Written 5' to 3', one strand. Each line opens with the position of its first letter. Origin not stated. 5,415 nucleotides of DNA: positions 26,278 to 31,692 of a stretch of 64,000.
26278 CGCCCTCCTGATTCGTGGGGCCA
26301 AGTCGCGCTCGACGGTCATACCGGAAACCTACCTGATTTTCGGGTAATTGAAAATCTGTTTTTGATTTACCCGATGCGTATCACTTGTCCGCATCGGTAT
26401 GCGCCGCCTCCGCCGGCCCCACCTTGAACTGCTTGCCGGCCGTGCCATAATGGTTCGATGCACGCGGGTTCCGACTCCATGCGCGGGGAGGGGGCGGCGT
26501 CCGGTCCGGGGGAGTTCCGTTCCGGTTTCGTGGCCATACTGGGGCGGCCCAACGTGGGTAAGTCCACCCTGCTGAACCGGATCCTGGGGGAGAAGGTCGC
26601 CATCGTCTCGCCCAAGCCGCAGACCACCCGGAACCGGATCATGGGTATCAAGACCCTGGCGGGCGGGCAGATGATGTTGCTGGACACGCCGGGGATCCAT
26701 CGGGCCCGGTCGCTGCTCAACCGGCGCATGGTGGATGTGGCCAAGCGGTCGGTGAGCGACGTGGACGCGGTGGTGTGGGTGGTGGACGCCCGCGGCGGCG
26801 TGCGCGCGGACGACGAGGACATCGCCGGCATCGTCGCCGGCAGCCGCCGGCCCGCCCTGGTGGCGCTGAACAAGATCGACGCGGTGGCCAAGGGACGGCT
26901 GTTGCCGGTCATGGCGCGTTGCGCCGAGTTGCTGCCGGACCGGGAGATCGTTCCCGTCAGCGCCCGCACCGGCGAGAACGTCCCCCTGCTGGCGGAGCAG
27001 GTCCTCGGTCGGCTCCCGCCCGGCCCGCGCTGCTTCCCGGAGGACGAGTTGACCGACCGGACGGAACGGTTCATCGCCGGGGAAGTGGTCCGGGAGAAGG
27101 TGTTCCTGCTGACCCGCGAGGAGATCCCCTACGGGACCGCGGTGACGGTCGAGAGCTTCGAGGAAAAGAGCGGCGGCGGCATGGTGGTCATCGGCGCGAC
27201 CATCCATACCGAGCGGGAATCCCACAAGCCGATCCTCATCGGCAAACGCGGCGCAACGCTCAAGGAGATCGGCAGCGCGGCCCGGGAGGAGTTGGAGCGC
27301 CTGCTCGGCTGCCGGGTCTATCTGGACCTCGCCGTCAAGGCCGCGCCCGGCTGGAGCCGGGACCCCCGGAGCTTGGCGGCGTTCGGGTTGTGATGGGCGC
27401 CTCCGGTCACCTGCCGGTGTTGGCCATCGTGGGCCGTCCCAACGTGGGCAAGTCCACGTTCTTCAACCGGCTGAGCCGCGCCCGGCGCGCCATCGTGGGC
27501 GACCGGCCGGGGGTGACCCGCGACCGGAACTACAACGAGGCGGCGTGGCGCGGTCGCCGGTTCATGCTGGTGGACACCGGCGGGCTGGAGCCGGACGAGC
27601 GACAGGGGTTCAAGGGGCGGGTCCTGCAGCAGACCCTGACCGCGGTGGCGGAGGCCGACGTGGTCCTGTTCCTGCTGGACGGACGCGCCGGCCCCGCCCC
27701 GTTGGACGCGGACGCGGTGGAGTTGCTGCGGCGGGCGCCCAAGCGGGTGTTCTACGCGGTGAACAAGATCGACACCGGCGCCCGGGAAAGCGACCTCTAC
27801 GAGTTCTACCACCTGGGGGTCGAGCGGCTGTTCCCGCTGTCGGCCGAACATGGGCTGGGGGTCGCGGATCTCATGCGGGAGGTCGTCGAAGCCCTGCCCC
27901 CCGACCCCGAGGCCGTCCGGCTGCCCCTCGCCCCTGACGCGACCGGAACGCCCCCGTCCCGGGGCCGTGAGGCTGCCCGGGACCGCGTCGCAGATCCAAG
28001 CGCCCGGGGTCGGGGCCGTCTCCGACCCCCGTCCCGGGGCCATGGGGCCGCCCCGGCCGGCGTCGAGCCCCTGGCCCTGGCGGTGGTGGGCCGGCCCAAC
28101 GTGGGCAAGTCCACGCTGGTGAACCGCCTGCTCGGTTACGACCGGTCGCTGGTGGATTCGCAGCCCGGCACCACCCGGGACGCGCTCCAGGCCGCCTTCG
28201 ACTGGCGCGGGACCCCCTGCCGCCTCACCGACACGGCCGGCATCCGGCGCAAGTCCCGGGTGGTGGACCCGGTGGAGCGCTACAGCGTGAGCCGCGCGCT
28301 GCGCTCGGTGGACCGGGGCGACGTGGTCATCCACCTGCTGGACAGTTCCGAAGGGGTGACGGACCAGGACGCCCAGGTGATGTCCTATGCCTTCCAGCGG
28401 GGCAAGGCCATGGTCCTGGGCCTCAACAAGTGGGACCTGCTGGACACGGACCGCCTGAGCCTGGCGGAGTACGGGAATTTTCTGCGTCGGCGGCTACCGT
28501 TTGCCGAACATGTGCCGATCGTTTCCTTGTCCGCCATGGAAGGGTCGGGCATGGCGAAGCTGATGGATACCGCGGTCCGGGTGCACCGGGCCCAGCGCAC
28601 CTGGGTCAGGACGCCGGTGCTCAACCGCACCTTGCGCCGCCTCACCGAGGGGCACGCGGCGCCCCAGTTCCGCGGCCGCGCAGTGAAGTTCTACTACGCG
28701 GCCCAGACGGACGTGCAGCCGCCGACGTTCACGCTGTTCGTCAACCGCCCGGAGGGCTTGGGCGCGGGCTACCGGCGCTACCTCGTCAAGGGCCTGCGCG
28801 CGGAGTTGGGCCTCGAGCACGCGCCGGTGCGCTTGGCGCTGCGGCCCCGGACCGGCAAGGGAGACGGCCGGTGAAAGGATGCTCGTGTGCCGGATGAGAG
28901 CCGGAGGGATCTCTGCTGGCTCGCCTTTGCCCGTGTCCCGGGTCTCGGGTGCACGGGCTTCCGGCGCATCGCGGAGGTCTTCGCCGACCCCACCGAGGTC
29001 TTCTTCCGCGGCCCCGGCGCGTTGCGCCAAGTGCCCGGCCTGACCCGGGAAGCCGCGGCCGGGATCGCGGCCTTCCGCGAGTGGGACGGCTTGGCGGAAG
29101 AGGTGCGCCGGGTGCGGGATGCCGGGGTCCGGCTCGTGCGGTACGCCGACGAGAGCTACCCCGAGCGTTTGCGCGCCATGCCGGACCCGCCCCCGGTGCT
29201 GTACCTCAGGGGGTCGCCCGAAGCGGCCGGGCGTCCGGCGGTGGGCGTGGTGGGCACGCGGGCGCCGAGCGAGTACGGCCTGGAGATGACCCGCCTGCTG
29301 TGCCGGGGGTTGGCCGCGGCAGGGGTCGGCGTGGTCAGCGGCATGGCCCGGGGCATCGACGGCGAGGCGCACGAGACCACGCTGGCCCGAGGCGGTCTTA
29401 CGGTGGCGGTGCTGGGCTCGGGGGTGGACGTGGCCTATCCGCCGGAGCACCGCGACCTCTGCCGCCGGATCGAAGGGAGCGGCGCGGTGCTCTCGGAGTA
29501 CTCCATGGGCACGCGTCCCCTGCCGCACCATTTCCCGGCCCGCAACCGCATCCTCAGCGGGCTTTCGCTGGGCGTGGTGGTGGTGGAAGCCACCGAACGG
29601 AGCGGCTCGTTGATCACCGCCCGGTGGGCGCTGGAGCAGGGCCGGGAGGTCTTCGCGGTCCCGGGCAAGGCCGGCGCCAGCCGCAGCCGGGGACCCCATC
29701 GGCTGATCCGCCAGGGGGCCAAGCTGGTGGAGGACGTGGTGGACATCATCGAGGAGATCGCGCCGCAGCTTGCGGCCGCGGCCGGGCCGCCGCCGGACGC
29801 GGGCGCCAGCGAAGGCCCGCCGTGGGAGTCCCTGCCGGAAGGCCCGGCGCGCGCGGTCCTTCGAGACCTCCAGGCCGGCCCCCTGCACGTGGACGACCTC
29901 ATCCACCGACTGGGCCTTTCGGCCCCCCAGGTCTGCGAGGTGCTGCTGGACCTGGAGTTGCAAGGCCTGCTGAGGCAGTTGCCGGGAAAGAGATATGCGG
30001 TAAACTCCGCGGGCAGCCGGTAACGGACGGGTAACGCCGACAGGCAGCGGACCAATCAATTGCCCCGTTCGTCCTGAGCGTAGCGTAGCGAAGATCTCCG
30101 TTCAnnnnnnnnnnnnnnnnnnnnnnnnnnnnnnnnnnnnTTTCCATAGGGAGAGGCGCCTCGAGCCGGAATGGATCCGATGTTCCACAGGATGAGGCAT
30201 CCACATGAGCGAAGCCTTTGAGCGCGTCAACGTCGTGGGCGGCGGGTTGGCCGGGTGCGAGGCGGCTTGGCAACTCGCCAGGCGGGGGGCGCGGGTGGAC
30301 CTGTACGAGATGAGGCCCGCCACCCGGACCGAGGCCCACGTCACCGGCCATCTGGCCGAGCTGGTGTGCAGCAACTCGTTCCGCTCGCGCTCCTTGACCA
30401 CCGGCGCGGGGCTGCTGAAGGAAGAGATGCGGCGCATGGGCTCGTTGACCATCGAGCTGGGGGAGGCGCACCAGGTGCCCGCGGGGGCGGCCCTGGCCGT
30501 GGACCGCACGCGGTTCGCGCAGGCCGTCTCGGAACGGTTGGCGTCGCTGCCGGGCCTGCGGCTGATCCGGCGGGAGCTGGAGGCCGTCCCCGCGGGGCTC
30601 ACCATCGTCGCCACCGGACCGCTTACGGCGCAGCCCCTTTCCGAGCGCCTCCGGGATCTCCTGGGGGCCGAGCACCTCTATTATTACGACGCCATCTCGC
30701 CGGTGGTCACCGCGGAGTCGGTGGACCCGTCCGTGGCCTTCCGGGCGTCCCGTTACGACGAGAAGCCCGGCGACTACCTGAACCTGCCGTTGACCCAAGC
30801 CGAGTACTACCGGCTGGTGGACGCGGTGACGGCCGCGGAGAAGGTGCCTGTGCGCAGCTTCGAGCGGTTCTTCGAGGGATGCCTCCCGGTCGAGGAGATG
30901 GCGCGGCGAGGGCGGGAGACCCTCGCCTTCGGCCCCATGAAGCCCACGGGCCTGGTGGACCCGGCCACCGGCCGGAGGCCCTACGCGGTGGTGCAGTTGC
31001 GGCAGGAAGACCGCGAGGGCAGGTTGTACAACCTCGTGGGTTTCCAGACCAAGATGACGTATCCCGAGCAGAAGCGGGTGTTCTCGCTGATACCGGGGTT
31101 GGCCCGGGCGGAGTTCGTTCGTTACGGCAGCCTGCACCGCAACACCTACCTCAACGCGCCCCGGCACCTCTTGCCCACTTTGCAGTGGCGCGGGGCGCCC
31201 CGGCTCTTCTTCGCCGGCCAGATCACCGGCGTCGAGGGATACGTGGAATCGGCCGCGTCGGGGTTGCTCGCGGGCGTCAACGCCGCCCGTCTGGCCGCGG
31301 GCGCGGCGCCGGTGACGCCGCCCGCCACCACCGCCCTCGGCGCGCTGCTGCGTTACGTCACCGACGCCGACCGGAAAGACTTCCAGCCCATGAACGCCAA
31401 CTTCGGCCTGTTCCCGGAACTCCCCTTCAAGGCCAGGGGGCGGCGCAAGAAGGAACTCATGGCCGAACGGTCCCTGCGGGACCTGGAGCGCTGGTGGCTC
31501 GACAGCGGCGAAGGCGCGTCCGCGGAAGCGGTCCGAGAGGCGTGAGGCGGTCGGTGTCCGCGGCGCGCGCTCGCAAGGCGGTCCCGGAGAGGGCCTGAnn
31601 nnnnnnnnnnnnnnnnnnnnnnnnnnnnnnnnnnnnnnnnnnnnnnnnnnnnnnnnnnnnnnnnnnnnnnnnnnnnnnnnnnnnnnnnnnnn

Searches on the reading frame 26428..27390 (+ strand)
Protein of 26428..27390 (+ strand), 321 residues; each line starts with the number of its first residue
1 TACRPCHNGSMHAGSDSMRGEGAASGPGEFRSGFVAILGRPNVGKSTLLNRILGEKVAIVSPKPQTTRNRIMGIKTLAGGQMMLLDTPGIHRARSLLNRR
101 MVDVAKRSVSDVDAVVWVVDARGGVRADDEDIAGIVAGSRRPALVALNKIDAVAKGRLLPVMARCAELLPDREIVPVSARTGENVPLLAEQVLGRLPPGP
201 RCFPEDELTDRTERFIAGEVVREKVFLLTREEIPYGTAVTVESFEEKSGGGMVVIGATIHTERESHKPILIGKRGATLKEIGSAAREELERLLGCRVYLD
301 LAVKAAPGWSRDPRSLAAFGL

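Call 38: search_protein_families(library=pfam, proteins=[window:26428-27390:+], max_evalue=0.001)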
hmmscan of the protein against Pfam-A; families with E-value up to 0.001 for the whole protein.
window:26428-27390:+ (321 aa): 7 families
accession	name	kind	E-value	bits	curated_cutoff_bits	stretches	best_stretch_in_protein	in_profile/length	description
PF01926.29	MMR_HSR1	-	3.6e-26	92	21.9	1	35-149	2-113/113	50S ribosome-binding GTPase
PF07650.23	KH_2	-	3.3e-15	56.1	22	1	232-309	1-77/78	KH domain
PF02421.24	FeoB_N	-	4.3e-12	46.3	27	1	35-191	3-155/156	Ferrous iron transport protein B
PF00009.33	GTP_EFTU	-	2.1e-11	44.2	26.5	1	103-197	84-187/188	Elongation factor Tu GTP binding domain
PF00350.29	Dynamin_N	-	2.7e-09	37.7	27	1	35-68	1-34/168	Dynamin family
PF03193.22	RsgA_GTPase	-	2.4e-06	27.9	30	1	31-92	105-170/174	RsgA GTPase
PF04548.22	AIG1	-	0.00016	21.5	27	1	37-131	5-102/212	AIG1 family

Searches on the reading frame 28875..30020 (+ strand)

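Call 38: search_protein_families(library=pfam, proteins=[window:28875-30020:+], max_evalue=0.001)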
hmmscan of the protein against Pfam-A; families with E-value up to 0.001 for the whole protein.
window:28875-30020:+ (382 aa): 2 families
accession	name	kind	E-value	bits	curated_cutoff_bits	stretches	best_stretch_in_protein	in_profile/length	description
PF02481.21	DNA_processg_A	-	6.8e-77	257.8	29.6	1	81-286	3-211/212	DNA recombination-mediator protein A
PF17782.7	DprA_WH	-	6.5e-15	55.4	22.9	1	318-372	7-61/61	DprA winged helix domain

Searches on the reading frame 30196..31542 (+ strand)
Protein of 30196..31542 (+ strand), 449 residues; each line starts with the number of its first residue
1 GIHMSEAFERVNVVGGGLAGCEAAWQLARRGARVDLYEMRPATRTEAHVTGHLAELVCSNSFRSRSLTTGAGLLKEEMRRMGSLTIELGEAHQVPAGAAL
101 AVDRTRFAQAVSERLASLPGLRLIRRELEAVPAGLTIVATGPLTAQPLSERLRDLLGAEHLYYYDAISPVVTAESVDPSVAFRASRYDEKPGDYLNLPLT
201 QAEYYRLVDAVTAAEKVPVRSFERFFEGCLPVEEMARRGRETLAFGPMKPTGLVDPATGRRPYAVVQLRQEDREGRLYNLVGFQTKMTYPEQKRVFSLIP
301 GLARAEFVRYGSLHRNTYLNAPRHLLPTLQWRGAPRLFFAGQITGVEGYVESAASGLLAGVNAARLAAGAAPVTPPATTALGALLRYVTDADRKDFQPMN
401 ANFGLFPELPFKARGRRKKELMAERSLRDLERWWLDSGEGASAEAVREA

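Call 38: search_protein_families(library=pfam, proteins=[window:30196-31542:+], max_evalue=0.001)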
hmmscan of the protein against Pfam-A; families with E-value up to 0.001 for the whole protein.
window:30196-31542:+ (449 aa): 8 families
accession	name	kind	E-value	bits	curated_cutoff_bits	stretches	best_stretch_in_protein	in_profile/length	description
PF01134.28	GIDA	-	2.2e-91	307.3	22.1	1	11-369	2-389/391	Glucose inhibited division protein A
PF01266.30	DAO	-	9.2e-08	32.4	27.9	1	11-90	2-80/353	FAD dependent oxidoreductase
PF13450.12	NAD_binding_8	-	9.4e-08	32.7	21.9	1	13-42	1-30/68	NAD(P)-binding Rossmann-like domain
PF07992.20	Pyr_redox_2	-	4.1e-05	23.6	26.1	1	9-44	143-178/291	Pyridine nucleotide-disulphide oxidoreductase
PF00070.33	Pyr_redox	-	0.00017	22.4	22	1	10-44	1-35/82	Pyridine nucleotide-disulphide oxidoreductase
PF12831.13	FAD_oxidored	-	0.00021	21.1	27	1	11-41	2-32/416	FAD dependent oxidoreductase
PF00890.30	FAD_binding_2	-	0.00033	20.4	20.4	1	13-49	4-40/414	FAD binding domain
PF01262.27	AlaDh_PNT_C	-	0.00037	20.4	23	1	10-49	30-69/214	Alanine dehydrogenase/PNT, C-terminal domain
